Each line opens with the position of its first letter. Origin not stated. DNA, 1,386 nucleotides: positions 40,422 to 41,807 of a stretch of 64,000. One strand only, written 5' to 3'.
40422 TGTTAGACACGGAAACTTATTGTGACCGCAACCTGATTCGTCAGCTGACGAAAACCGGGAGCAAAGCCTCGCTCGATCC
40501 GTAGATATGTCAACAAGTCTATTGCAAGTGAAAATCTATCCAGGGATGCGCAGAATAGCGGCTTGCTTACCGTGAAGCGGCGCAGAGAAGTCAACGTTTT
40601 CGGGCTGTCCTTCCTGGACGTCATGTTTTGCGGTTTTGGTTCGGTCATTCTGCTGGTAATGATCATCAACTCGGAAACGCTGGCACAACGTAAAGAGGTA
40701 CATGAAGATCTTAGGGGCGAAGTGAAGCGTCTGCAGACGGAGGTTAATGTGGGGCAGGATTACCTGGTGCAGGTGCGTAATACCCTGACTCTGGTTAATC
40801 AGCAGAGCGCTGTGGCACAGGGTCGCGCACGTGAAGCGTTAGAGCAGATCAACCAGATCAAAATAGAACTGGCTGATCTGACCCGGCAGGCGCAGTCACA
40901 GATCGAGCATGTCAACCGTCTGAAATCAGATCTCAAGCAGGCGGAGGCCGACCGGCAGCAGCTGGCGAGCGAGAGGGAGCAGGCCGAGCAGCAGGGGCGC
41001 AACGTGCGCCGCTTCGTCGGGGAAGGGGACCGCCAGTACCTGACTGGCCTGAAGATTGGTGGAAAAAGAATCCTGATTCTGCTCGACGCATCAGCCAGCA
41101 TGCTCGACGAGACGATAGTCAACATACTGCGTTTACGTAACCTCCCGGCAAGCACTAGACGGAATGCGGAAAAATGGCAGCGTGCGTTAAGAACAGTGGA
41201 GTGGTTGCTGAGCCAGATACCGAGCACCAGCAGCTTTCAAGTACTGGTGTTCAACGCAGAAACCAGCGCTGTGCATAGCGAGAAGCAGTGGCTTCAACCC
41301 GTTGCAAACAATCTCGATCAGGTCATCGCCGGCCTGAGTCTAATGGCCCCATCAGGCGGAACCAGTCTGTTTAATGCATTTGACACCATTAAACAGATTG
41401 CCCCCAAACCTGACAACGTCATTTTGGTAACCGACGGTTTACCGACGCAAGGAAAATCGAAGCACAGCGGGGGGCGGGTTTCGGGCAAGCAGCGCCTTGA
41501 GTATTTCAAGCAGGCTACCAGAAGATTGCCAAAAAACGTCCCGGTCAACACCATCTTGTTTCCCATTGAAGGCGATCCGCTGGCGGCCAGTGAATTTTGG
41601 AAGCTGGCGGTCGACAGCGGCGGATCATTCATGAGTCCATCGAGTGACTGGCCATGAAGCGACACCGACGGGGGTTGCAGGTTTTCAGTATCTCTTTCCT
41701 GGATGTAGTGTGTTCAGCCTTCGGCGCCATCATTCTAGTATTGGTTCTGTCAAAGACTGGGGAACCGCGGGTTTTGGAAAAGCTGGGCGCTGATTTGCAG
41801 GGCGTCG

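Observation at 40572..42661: Paralogous pair with an ExbD/TolR-type plug helix (SFLDV, conserved Asp) fused to coiled coil and vWA/MIDAS instead of a TolR/ExbD/MotB periplasmic domain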

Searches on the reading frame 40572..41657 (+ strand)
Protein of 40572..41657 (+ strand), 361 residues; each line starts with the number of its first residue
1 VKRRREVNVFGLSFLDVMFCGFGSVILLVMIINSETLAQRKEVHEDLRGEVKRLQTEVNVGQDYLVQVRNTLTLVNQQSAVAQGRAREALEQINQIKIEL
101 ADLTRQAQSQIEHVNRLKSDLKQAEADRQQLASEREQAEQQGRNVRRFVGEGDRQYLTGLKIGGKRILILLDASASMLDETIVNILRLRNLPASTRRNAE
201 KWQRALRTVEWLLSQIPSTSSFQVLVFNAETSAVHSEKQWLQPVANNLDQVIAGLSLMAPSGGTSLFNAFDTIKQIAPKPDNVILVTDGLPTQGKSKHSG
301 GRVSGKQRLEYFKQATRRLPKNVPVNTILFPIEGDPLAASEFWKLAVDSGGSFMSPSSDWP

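Call 3: search_protein_families(library=pfam, proteins=[window:40572-41657:+], max_evalue=0.1)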
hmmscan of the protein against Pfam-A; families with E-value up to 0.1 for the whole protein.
window:40572-41657:+ (361 aa): 3 families
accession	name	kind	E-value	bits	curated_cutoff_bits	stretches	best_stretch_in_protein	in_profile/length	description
PF13519.12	VWA_2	-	2.4e-06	28.6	27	1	167-289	1-106/107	von Willebrand factor type A domain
PF13768.12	VWA_3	-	4.3e-05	24.1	27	1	211-296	26-113/155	von Willebrand factor type A domain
PF19579.4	FtsL_2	-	0.048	14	24.6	0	18-70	19-71/100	Bacteriodetes cell division protein (FtsL-like)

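Call 4: search_protein_families(library=ncbifam, proteins=[window:40572-41657:+], max_evalue=0.1)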
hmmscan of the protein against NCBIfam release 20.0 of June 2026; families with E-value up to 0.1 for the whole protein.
window:40572-41657:+ (361 aa): 7 families
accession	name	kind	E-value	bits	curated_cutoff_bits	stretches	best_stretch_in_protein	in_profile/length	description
TIGR02168.1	SMC_prok_B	equivalog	2.1e-05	22.5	567.35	1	37-145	325-782/1181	chromosome segregation protein SMC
TIGR02169.1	SMC_prok_A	equivalog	0.0055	14.4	729.4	1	37-149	395-507/1165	chromosome segregation protein SMC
TIGR04320.1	Surf_Exclu_PgrA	domain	0.013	14.8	70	1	42-139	250-349/360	SEC10/PgrA surface exclusion domain-containing protein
NF004490.0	PRK05820.1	equivalog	0.035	12.7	269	1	56-153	222-324/439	thymidine phosphorylase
TIGR03752.1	conj_TIGR03752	hypoth_equivalog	0.044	13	241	1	26-145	14-142/471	TIGR03752 family integrating conjugative element protein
NF008180.0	PRK10929.1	equivalog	0.048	11.4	809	1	46-148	200-301/1109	miniconductance mechanosensitive channel MscM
TIGR04523.1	Mplasa_alph_rch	subfamily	0.093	10.6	270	0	37-141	234-336/745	helix-rich protein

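Call 5: find_homologous_proteins(query=window:40572-41657:+, max_evalue=0.001)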
Query window:40572-41657:+ (361 aa): 4375 proteins with E <= 0.001 among 8000 candidates; the best 120 are listed.
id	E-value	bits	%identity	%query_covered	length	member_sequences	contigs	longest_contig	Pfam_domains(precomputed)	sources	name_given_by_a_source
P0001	7.7e-219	744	100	95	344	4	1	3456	PF13519.13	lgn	-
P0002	1.1e-181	621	76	100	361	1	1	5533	PF13768.13,PF13519.13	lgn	-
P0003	1.3e-177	608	74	100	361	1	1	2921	PF13768.13,PF13519.13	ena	-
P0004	2.4e-176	604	74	100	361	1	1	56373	PF13768.13,PF13519.13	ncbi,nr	ncbi:MAG: VWA domain-containing protein [Arenicellales bacterium]|nr:VWA domain-containing protein [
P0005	8.3e-176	602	73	100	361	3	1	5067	PF13768.13,PF13519.13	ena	-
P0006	1.2e-173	595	73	100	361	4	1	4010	PF13768.13,PF13519.13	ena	-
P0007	1.3e-171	588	72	100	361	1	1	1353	PF13768.13,PF13519.13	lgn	-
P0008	3.9e-166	570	74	95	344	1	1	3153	PF13768.13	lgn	-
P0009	5.9e-165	566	70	100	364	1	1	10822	PF13768.13,PF13519.13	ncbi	-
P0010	7.9e-165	566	70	100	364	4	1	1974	PF13519.13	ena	-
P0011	4.0e-162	557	68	100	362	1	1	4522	PF13768.13,PF13519.13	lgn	-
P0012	2.8e-161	554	68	100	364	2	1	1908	PF13768.13,PF13519.13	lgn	-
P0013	4.2e-161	554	68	100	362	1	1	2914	PF13768.13,PF13519.13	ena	-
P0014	4.5e-159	547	68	100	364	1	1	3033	PF13768.13,PF13519.13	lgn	-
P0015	6.4e-157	540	68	99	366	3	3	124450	PF13768.13,PF13519.13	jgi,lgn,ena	-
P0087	1.4e-115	404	52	99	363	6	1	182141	PF13768.13,PF13519.13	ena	-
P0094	5.2e-115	402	50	100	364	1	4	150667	-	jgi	jgi:hypothetical protein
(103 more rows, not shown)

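Call 6: search_solved_structures(query=window:40572-41657:+, max_evalue=10, show_alignments=2)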
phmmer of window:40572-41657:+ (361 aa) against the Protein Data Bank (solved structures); distinct sequences matched with E-value up to 10: 2.
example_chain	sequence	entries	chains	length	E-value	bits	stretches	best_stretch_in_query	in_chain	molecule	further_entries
5fiy_A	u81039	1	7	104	0.42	13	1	80-151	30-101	PRKC APOPTOSIS WT1 REGULATOR PROTEIN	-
6pfp_A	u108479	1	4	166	2.9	10.2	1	95-151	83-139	Myosin-7 fused to GP7 and EB1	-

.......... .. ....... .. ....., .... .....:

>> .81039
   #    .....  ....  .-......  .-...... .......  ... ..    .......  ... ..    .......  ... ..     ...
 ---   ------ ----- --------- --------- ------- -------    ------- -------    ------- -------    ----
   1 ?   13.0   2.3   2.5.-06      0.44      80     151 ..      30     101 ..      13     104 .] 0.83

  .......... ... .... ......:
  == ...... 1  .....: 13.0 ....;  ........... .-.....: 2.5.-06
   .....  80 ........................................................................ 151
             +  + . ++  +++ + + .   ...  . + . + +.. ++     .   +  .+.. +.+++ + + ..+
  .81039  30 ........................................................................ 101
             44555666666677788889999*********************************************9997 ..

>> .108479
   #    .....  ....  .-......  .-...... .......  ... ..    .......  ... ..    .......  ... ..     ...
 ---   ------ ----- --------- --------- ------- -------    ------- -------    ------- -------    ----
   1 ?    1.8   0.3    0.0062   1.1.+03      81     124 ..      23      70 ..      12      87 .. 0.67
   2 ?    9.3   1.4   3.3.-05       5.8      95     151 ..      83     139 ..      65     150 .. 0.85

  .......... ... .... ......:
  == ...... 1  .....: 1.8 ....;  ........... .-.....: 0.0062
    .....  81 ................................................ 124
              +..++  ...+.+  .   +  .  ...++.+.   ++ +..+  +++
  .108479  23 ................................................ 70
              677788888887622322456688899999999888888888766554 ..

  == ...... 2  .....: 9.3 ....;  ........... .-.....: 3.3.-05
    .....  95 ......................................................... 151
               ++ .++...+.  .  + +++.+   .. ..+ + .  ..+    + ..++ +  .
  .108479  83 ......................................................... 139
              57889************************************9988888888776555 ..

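Call 8: find_encoding_contigs(protein=P0004, flank=10000, max_places=2)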
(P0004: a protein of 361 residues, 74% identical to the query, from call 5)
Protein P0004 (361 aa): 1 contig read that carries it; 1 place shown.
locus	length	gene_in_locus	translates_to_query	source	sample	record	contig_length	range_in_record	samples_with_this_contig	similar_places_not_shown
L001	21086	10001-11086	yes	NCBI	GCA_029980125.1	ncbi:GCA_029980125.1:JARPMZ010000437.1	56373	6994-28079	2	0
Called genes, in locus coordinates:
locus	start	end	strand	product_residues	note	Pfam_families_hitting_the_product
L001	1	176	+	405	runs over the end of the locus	PF00111:Fer2, PF00970:FAD_binding_6 (weak), PF00175:NAD_binding_1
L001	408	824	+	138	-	PF00571:CBS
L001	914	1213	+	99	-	-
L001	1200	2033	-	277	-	PF00582:Usp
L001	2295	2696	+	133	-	PF16231:DUF4890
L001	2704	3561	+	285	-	-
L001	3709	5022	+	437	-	-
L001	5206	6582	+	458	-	PF13428:TPR_14 (faint), PF13432:TPR_16 (faint), PF07719:TPR_2 (faint), PF13414:TPR_11 (faint), PF13371:TPR_9 (faint)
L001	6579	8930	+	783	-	PF08308:PEGA (weak), PF13620:CarboxypepD_reg (faint), PF08308:PEGA, PF03781:FGE-sulfatase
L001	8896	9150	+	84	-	-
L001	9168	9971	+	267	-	PF01618:MotA_ExbB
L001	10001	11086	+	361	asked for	PF13519:VWA_2 (weak), PF13768:VWA_3 (weak)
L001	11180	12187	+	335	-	-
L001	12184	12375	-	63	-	-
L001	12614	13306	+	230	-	PF00027:cNMP_binding, PF13545:HTH_Crp_2, PF00325:Crp (weak)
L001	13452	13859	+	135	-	PF01258:zf-dskA_traR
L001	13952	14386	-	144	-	-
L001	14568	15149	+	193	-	PF01814:Hemerythrin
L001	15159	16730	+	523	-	PF01636:APH (weak), PF07931:CPT (faint), PF13671:AAA_33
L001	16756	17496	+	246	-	PF00005:ABC_tran, PF02463:SMC_N (faint), PF25199:nSTAND_NTPase5 (faint), PF13304:AAA_21 (faint)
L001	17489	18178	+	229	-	PF01061:ABC2_membrane, PF03379:CcmB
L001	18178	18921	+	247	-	PF01578:Cytochrom_C_asm, PF27518:CcmC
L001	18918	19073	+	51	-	PF04995:CcmD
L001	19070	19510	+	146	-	PF03100:CcmE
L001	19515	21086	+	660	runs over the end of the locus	PF01578:Cytochrom_C_asm, PF16327:CcmF_C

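Call 9: find_encoding_contigs(protein=P0087, flank=10000, max_places=1)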
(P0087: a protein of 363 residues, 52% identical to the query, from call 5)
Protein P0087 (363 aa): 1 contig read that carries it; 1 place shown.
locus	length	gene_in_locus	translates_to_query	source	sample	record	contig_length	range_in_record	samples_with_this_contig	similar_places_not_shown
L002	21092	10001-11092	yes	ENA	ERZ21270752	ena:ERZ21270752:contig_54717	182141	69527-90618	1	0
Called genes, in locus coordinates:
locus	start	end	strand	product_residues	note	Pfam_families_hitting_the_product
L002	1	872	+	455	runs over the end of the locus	PF01554:MatE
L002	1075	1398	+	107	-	-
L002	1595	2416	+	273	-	-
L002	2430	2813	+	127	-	-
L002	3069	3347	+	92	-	-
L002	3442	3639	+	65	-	-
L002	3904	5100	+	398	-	-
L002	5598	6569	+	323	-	PF13620:CarboxypepD_reg (faint), PF08308:PEGA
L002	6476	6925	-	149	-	-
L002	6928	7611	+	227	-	PF03781:FGE-sulfatase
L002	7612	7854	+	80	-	-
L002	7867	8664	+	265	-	PF01618:MotA_ExbB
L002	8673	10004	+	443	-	-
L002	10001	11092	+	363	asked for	PF13768:VWA_3 (faint), PF13519:VWA_2 (weak)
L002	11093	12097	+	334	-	-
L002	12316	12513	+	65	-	-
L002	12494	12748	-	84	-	-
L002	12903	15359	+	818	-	PF01804:Penicil_amidase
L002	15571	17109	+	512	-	PF00089:Trypsin, PF13365:Trypsin_2, PF13180:PDZ_2 (weak)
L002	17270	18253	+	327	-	PF01212:Beta_elim_lyase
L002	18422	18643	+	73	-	-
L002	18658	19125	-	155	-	PF07386:DUF1499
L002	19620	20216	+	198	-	-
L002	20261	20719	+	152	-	-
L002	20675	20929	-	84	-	-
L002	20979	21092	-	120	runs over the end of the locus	-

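Call 10: find_encoding_contigs(protein=P0094, flank=10000, max_places=1)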
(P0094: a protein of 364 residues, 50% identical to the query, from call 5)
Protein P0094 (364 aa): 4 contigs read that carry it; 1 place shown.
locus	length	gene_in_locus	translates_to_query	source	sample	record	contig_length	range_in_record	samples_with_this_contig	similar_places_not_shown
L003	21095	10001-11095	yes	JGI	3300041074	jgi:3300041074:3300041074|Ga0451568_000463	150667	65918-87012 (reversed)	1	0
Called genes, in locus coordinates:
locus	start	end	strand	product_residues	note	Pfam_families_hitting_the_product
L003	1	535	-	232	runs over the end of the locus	PF24125:Cds6_C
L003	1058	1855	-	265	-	PF01026:TatD_DNase (weak), PF04909:Amidohydro_2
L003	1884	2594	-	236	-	PF00215:OMPdecase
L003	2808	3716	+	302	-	-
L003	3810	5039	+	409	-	-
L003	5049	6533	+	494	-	-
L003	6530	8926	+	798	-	PF13620:CarboxypepD_reg (faint), PF13715:CarbopepD_reg_2 (faint), PF08308:PEGA, PF03781:FGE-sulfatase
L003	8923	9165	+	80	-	-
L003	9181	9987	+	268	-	PF01618:MotA_ExbB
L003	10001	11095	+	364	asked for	-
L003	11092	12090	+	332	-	-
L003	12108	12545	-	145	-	PF04608:PgpA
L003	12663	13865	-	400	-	PF01969:Ni_insertion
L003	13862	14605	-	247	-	PF09335:VTT_dom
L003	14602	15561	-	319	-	PF00551:Formyl_trans_N, PF02911:Formyl_trans_C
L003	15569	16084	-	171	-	PF01327:Pep_deformylase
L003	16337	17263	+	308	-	PF03692:CxxCxxCC (faint)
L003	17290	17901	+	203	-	PF02660:G3P_acyltransf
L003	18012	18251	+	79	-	-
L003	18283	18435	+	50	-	-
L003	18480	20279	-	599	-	PF00005:ABC_tran, PF02463:SMC_N (faint), PF13175:AAA_15 (faint), PF13304:AAA_21 (weak)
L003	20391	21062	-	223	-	-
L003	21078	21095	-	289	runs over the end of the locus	PF27840:ScmC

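Call 18: find_related_loci(query=A1, collection=genome_contigs, flank=10000)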
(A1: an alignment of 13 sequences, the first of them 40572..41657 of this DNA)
Query A1 (361 aa) in genome_contigs; peptide patterns used: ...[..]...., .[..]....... (x = any residue, [..] = any of these).
599 stretches matched a pattern (row limit reached: there are more); 593 encode a relative of the query (tblastn E <= 1e-3); the best 80 are kept; 80 distinct loci.
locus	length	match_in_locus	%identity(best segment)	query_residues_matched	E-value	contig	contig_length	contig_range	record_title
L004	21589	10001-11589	67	1-361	2e-165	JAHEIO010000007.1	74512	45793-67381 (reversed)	MAG: Gammaproteobacteria bacterium isolate Ww503 NODE_392_length_74512_cov_20.574613, whole genome shotgun sequence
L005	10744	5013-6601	67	1-361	3e-165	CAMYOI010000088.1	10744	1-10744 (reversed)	MAG: uncultured Gammaproteobacteria bacterium isolate FCS_Gamma_070 genome assembly, contig: scaffold_2405, whole genome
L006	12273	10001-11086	59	3-361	6e-150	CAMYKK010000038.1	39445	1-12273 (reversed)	MAG: uncultured Gammaproteobacteria bacterium isolate FCS_M_Gamma_075 genome assembly, contig: scaffold_895, whole genom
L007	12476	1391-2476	49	3-361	2e-122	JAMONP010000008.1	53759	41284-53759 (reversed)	MAG: Desulfuromonadales bacterium isolate 4281-140_metabat2_scaf2bin.052 4281-140_scaffold_123_c1, whole genome shotgun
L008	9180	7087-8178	49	2-361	2e-122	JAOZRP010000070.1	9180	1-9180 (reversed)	MAG: bacterium isolate GMC6.concoct.48_sub GMC6_9335_length_9180_cov_21.649644, whole genome shotgun sequence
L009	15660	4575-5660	49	3-361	3e-121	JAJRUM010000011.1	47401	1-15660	MAG: Gammaproteobacteria bacterium isolate Dive96_bin10.186 k141_762857, whole genome shotgun sequence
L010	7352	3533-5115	50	3-361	3e-121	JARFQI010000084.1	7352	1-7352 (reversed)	MAG: Arenicellales bacterium isolate MAG_Ve_Sed_20 k141_3015180, whole genome shotgun sequence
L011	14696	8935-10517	49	3-361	4e-121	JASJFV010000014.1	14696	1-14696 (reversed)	MAG: Gammaproteobacteria bacterium isolate ChSd.bin.21 ChesSed_k141_1520791, whole genome shotgun sequence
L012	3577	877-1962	48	3-361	1e-123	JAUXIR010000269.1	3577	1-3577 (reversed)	MAG: Geopsychrobacter sp. isolate CSMAG_3061 CSMAG_3061_k127_8691926_length_3577_cov_24.0000, whole genome shotgun seque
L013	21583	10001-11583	48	2-361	7e-121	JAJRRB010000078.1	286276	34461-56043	MAG: Deltaproteobacteria bacterium isolate Dive100_bin2.40 k141_643656, whole genome shotgun sequence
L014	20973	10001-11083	49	4-361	9e-121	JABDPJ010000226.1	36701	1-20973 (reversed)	MAG: Lysobacterales bacterium isolate Site_B11 k127_296821, whole genome shotgun sequence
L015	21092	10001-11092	51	1-361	1e-120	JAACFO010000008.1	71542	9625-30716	MAG: Gammaproteobacteria bacterium isolate bin.98 scaffold_40, whole genome shotgun sequence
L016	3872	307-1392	49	3-361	1e-122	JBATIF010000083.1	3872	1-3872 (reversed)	MAG: Gammaproteobacteria bacterium isolate MFD10279_ilm_asm_bin30 k127_5753, whole genome shotgun sequence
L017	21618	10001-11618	52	1-361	2e-119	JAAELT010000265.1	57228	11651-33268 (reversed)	MAG: bacterium isolate Bpl_12 BplG_CONTIG2371854, whole genome shotgun sequence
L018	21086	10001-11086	48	3-361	1e-118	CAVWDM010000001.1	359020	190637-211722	MAG: uncultured Gammaproteobacteria bacterium isolate MFD03804.bin.1.259 genome assembly, contig: contig_17433, whole ge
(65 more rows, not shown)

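Call 54: search_protein_families(library=padloc, proteins=[window:40572-41657:+], max_evalue=0.01)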
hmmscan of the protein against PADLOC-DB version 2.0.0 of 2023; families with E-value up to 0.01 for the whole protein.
window:40572-41657:+ (361 aa): 4 families
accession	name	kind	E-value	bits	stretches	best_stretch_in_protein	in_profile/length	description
PDLC03859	LmuB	-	0.00055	17.2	1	37-148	376-486/611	-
PDLC00581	JetC3|JetC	-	0.0057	12.5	1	36-151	794-908/1473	DUF3584 domain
PDLC00519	JetC1|JetC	-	0.0081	12.4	1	33-153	268-390/1097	DUF3584 domain; MukB-like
PDLC03862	LmuB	-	0.0083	12.5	0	45-145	200-301/643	-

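Call 55: search_protein_families(library=pfam, proteins=[L002:8673-10004:+], max_evalue=0.1)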
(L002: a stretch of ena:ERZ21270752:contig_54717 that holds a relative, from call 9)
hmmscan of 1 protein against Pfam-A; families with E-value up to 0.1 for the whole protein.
L002:8673-10004:+ (443 aa): 1 family
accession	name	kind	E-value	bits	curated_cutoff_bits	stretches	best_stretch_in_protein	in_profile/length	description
PF00498.31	FHA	-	0.089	13.7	20.7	0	395-427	32-66/67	FHA domain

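Call 60: predict_structure(alignment_id=A4)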
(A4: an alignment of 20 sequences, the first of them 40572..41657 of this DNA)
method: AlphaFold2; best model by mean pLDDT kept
length: 361 residues; sequences in the alignment: 20
mean_pLDDT: 81.3   pTM: 0.56
mean pLDDT of the five models: 81.3, 80.6, 79.9, 79.7, 78.1
residues with pLDDT >= 90: 131; 70-90: 154; 50-70: 44; < 50: 32
segments of 3 or more residues with pLDDT < 50: 1-13, 142-157, 359-361
pLDDT, mean of each block of 10 residues (from residue 1): 43 53 68 66 72 82 87 89 89 90 87 88 87 73 37 49 88 92 87 94 92 89 94 83 90 93 93 91 94 81 85 93 91 78 92 72 39
secondary structure, 60 per line:
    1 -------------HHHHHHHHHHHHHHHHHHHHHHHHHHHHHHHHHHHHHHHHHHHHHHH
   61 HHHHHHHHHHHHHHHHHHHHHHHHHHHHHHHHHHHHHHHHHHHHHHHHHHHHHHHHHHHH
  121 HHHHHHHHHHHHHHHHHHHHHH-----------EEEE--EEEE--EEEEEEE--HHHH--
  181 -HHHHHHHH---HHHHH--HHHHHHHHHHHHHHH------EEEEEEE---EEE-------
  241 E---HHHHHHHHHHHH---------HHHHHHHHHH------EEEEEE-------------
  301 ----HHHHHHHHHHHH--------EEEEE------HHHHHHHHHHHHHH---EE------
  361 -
elements in order: H14-142 E154-157 E160-163 E166-172 H175-178 H182-189 H193-197 H200-214 E221-227 E231-233 H245-256 H266-275 E282-287 H305-316 E325-329 H336-349
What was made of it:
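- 40668..40997 (+): p1 stalk, residues 33-142, continuous heptad coiled coil. AF2 gives a single helix for residues 14-142 (call 60).
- Checked: AlphaFold2 gives one helix for p1 residues 14-142 (call 60).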

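Call 65: fold_search(model_id=the predicted structure, library=pdb)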
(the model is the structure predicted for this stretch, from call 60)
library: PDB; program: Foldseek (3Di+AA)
matches with E <= 10: 1211; with E <= 0.001: 146
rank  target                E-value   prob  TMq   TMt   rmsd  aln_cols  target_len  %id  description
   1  9c4f_I                1.3e-08  1.00  0.35  0.62   4.8       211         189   17  Infectious B19V capsid (released 2024-10-16)
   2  6fpy_A                1.7e-08  1.00  0.36  0.23   7.2       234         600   13  Inter-alpha-inhibitor heavy chain 1, wild type (released 2019-02-27)
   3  6fpy_B                2.4e-08  1.00  0.36  0.23   5.4       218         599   15  Inter-alpha-inhibitor heavy chain 1, wild type (released 2019-02-27)
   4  6fpz_A                4.1e-08  1.00  0.34  0.22   7.5       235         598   12  Inter-alpha-inhibitor heavy chain 1, D298A (released 2019-02-27)
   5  4fx5                  5.3e-08  1.00  0.38  0.33   4.3       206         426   16  von Willebrand factor type A from Catenulispora acidiphila (released 2012-07-18)
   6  6pyo_B                8.7e-08  1.00  0.34  0.72   4.5       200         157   19  Calcium Activated Chloride Channel Regulator 1 (CLCA1) VWA Domain (released 2020-01-29)
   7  3ibs_B                1.7e-07  1.00  0.32  0.53   7.3       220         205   17  Crystal structure of conserved hypothetical protein BatB from Bacteroides thetaiotaomicron (released 2009-08-25)
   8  7vfs_B                2.5e-07  1.00  0.34  0.14   5.8       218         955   16  Human N-type voltage gated calcium channel CaV2.2-alpha2/delta1-beta1 complex, apo state (released 2021-11-03)
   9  7b7p_A                2.5e-07  1.00  0.37  0.32   6.6       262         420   11  PilB minor pilin from Streptococcus sanguinis (released 2021-04-28)
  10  3ibs_A                3.1e-07  1.00  0.30  0.50   7.8       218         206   16  Crystal structure of conserved hypothetical protein BatB from Bacteroides thetaiotaomicron (released 2009-08-25)
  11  5ivw_0                3.1e-07  1.00  0.29  0.50   6.8       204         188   16  Human core TFIIH bound to DNA within the PIC (released 2016-05-18)
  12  6pyx_A                3.9e-07  1.00  0.33  0.66   5.2       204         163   20  Calcium Activated Chloride Channel Regulator 1 (CLCA1) VWA Domain (released 2020-01-29)
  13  7egb_2                4.2e-07  1.00  0.30  0.33   6.7       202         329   13  TFIID-based holo PIC on SCP promoter (released 2021-05-05)
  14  7nvr_6                4.4e-07  1.00  0.30  0.31   6.7       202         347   13  Human Mediator with RNA Polymerase II Pre-initiation complex (released 2021-05-05)
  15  6pyo_A                5.0e-07  1.00  0.33  0.68   5.1       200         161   20  Calcium Activated Chloride Channel Regulator 1 (CLCA1) VWA Domain (released 2020-01-29)
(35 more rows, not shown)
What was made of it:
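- On ExbD/TolR family (Pfam PF02472): A coiled coil plus a vWA fold takes its place (calls 60, 65).
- Closest known: BatA/BatB membrane-anchored vWA proteins. Same: BatB is a structural match (call 65).
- Checked: The p1 model matches ITIH1, CLCA1-VWA, BatB and alpha2delta at Foldseek E about 1e-8 (call 65).
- BatB is among the structural matches of the head (call 65).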

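Call 78: search_protein_representatives(alignment_id=A4)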
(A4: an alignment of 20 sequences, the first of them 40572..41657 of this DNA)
Query: 20 sequences, 365 profile positions. Proteins with E-value up to 0.001 (for the whole library): 5393; up to 1e-10: 2149; up to 1e-30: 764. The best 150 are listed.
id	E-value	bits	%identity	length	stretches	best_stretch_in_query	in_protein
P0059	3.4e-140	483.7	-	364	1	2-365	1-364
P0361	1.4e-127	442.2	-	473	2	137-365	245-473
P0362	1.3e-122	425.9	-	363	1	3-365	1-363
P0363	1.3e-121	422.6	-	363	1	3-365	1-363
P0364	5.3e-121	420.6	-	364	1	3-365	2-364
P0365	1.1e-120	419.5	-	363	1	3-365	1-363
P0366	1.9e-120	418.7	-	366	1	2-365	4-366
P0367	2.8e-119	414.9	-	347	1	19-365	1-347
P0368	4.7e-119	414.1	-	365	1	1-365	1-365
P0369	3.5e-118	411.3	-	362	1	3-365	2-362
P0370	7.9e-118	410.1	-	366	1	1-365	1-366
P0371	1.0e-116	406.4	-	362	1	1-365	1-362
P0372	1.9e-114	399.0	-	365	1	4-365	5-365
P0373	2.6e-114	398.5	-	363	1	1-365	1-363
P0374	7.4e-114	397.0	-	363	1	3-365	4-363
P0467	1.6e-75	270.9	-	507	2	153-363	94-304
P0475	3.2e-74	266.6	-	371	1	2-365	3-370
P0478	1.8e-73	264.1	-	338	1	1-365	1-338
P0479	2.7e-73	263.6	-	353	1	2-365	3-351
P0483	3.0e-72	260.1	-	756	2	155-363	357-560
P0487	8.9e-72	258.6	-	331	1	2-360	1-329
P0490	2.1e-71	257.4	-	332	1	4-361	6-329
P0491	4.1e-71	256.4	-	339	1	2-363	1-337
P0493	8.6e-71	255.4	-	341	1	2-362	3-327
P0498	2.2e-69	250.7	-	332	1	1-363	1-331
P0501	1.8e-68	247.7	-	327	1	2-360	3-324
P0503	3.5e-68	246.8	-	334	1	3-362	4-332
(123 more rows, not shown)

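Call 84: search_solved_structures(query=L002:8673-10004:+, max_evalue=1)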
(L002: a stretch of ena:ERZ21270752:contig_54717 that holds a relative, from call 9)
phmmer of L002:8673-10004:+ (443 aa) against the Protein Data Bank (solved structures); distinct sequences matched with E-value up to 1: 1.
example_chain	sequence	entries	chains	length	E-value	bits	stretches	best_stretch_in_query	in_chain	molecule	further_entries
3fm8_A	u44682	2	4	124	0.12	14.7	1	379-427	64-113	Kinesin-like protein KIF13B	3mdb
